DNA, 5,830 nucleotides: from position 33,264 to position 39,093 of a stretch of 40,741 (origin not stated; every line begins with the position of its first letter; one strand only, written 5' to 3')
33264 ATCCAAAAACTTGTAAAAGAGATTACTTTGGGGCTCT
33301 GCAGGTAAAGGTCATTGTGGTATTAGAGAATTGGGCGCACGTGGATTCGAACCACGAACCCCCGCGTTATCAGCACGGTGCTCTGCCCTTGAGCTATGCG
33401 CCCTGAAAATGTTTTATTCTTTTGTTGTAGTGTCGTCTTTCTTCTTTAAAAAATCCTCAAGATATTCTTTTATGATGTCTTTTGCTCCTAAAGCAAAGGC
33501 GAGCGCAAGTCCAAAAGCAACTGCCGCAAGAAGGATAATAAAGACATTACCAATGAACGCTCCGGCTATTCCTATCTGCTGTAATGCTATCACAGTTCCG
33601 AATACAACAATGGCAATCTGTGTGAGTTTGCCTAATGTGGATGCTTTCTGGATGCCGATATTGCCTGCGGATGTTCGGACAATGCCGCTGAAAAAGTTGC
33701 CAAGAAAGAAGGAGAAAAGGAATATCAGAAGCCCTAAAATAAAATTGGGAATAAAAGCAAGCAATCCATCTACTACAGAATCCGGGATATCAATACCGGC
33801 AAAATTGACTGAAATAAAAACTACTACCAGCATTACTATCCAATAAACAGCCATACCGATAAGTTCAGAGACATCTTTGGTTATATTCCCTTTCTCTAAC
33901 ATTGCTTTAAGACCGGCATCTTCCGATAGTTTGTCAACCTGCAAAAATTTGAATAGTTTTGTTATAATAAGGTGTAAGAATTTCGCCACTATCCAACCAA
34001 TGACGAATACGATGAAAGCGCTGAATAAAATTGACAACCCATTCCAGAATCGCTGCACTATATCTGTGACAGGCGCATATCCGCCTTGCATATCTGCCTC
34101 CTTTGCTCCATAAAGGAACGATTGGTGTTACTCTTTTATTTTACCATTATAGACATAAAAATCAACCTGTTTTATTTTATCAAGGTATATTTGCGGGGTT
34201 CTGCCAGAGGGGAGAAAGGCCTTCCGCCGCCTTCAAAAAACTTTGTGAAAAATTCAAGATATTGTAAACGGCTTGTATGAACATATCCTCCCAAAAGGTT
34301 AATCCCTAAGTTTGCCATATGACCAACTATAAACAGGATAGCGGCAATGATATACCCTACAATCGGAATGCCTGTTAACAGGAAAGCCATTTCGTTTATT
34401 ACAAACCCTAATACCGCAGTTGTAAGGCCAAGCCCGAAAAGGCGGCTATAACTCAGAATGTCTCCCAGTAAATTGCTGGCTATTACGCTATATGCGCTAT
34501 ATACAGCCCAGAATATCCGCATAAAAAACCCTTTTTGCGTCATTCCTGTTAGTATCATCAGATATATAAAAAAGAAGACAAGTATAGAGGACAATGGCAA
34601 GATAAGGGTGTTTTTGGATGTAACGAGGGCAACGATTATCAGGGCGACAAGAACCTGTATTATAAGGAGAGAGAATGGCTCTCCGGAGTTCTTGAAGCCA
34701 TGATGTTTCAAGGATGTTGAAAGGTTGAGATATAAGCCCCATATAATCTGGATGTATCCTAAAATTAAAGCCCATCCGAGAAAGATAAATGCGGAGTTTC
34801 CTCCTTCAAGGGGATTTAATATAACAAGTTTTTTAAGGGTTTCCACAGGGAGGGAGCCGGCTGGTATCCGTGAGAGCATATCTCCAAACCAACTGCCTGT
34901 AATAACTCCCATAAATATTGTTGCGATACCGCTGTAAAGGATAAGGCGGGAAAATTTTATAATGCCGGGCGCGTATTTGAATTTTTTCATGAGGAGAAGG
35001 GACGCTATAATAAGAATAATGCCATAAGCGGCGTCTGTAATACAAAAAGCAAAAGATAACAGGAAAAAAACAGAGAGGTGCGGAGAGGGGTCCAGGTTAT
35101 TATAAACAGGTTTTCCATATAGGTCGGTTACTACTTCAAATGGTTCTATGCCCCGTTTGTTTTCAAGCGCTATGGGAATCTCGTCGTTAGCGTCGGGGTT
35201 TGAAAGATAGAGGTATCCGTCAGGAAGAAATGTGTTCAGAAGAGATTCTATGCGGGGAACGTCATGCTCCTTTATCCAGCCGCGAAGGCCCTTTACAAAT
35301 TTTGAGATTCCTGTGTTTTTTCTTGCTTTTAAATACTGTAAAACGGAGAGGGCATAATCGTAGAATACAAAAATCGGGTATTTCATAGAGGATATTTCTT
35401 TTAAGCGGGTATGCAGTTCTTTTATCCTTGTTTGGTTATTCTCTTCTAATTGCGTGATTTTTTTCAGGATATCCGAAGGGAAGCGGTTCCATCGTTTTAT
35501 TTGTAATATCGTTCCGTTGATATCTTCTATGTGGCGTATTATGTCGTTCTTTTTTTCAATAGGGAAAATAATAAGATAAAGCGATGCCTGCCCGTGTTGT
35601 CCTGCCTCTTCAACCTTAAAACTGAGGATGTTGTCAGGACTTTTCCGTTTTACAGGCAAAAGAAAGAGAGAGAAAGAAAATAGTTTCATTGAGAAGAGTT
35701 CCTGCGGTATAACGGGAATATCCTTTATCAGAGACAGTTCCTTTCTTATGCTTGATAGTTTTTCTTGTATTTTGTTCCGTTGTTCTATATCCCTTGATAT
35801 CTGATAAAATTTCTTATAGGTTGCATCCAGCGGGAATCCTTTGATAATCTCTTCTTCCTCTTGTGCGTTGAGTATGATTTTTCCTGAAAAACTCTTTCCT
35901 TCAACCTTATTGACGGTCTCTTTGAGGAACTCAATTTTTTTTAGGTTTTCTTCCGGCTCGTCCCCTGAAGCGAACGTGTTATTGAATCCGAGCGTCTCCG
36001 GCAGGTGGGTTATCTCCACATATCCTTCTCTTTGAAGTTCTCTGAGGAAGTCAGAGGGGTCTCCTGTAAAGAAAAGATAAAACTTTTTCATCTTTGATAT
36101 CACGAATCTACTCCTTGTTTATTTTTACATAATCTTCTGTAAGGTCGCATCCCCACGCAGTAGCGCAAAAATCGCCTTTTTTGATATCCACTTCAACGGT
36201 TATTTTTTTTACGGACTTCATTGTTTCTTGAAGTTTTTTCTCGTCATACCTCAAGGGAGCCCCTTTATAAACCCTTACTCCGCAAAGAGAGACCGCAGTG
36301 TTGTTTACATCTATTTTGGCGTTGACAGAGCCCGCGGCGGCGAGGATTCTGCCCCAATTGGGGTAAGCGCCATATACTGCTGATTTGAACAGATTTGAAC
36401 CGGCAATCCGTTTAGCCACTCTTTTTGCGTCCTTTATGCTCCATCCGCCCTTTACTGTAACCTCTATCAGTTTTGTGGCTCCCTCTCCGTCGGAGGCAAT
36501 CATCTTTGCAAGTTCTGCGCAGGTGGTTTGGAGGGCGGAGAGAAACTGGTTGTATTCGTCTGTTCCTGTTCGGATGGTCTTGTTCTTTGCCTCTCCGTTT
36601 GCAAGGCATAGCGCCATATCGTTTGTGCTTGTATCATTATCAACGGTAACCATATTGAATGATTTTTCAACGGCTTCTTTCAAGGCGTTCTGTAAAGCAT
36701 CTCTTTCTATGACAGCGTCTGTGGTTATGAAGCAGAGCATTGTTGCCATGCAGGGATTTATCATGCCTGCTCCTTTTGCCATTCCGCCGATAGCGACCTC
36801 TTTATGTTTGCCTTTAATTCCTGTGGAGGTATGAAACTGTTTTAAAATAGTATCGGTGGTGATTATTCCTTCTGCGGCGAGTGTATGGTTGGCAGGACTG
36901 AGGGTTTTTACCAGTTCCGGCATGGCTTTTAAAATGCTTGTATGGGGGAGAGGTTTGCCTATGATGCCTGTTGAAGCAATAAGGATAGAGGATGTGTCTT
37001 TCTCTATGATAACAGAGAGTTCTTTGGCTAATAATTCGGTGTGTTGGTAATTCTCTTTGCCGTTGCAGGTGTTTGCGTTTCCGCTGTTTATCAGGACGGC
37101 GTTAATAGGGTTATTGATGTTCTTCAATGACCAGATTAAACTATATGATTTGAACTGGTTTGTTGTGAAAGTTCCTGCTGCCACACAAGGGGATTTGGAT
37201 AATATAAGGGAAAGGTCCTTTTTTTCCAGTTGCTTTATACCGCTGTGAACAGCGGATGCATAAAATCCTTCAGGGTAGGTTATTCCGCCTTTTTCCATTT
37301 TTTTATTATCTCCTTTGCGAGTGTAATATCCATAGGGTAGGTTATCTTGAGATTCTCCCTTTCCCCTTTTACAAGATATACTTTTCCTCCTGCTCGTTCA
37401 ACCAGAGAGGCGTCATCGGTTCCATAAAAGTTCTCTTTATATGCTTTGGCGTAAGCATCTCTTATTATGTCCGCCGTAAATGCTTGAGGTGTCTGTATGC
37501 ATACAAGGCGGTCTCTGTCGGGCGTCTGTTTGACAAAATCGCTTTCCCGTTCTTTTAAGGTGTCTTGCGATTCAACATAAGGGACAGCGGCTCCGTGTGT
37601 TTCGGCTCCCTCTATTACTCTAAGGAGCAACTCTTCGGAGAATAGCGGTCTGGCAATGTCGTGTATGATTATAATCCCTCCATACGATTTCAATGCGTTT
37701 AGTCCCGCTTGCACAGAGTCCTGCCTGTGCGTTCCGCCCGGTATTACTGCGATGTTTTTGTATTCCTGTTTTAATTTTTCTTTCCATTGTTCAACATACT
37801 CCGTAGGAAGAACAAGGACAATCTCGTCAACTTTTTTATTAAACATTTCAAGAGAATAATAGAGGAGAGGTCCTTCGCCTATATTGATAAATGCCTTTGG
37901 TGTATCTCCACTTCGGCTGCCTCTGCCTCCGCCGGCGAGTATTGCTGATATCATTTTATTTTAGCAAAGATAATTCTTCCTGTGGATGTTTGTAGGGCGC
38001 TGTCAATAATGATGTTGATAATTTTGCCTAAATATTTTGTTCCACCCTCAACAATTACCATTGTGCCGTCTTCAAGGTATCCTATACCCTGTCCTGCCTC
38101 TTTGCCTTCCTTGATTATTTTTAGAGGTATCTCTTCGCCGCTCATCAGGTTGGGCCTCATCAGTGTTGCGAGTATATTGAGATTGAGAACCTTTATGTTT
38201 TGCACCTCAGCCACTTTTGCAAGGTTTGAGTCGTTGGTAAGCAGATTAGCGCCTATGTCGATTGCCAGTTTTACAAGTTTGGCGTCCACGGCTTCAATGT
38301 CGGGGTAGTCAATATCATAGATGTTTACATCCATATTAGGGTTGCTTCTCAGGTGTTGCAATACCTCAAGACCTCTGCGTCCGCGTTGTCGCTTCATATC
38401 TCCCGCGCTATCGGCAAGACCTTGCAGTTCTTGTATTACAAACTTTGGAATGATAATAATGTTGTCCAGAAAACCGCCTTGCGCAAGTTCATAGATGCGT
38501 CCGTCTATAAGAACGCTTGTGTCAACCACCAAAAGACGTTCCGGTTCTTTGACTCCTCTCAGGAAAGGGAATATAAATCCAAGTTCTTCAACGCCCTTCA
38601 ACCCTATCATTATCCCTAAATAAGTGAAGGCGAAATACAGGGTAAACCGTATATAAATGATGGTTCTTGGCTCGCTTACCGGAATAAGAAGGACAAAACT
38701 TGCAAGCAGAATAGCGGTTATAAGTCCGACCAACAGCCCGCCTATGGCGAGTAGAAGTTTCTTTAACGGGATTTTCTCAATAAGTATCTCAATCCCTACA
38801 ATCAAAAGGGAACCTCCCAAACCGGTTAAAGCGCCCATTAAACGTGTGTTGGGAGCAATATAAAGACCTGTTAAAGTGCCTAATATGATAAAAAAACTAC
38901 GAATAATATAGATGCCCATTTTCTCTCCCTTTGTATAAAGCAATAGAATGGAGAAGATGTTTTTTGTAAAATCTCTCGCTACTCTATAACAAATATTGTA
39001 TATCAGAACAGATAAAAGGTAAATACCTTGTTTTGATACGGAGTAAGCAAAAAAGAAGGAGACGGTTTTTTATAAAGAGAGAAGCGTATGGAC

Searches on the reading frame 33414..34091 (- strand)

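Call 45: search_protein_families(library=pfam, proteins=[window:33414-34091:-], max_evalue=0.001)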
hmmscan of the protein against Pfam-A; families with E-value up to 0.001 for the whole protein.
window:33414-34091:- (225 aa): 1 family
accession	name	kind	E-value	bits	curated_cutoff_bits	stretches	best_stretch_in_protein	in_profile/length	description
PF05552.17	MS_channel_1st_1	-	3.1e-09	37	22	2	7-54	2-49/50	Mechanosensitive ion channel, conserved TM helix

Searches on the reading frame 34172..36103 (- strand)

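Call 45: search_protein_families(library=pfam, proteins=[window:34172-36103:-], max_evalue=0.001)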
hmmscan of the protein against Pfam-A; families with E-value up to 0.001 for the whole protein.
window:34172-36103:- (643 aa): 1 family
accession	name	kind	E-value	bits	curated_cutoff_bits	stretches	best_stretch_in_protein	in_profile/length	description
PF01496.24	V_ATPase_I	-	5.2e-16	58.2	30.7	2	550-633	723-813/815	V-type ATPase 116kDa subunit family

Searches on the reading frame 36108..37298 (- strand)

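Call 52: search_protein_families(library=pfam, proteins=[window:36108-37298:-], max_evalue=0.001)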
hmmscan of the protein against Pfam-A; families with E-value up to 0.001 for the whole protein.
window:36108-37298:- (396 aa): 1 family
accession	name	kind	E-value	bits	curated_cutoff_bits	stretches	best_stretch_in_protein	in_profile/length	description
PF01960.23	ArgJ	-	1.6e-130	435.7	32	1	14-395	2-373/377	ArgJ family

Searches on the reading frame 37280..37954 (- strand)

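Call 52: search_protein_families(library=pfam, proteins=[window:37280-37954:-], max_evalue=0.001)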
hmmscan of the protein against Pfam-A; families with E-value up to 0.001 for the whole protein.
window:37280-37954:- (224 aa): 2 families
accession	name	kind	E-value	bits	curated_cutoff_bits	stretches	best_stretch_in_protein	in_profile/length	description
PF01128.25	IspD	-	5.1e-54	183.8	27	1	3-218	2-220/221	2-C-methyl-D-erythritol 4-phosphate cytidylyltransferase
PF12804.13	NTP_transf_3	-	3.9e-11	43.8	27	1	5-132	3-126/160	MobA-like NTP transferase domain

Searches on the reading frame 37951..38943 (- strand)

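Call 52: search_protein_families(library=pfam, proteins=[window:37951-38943:-], max_evalue=0.001)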
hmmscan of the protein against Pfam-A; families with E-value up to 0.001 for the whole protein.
window:37951-38943:- (330 aa): 3 families
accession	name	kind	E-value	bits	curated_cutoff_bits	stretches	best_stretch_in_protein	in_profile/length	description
PF01850.27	PIN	-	1.9e-07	32.1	23.6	1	139-246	2-119/120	PIN domain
PF01938.26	TRAM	-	1.4e-06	28.5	21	1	267-316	3-51/61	TRAM domain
PF13638.12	PIN_4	-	6.9e-06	26.8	21.9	1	138-254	1-130/132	PIN domain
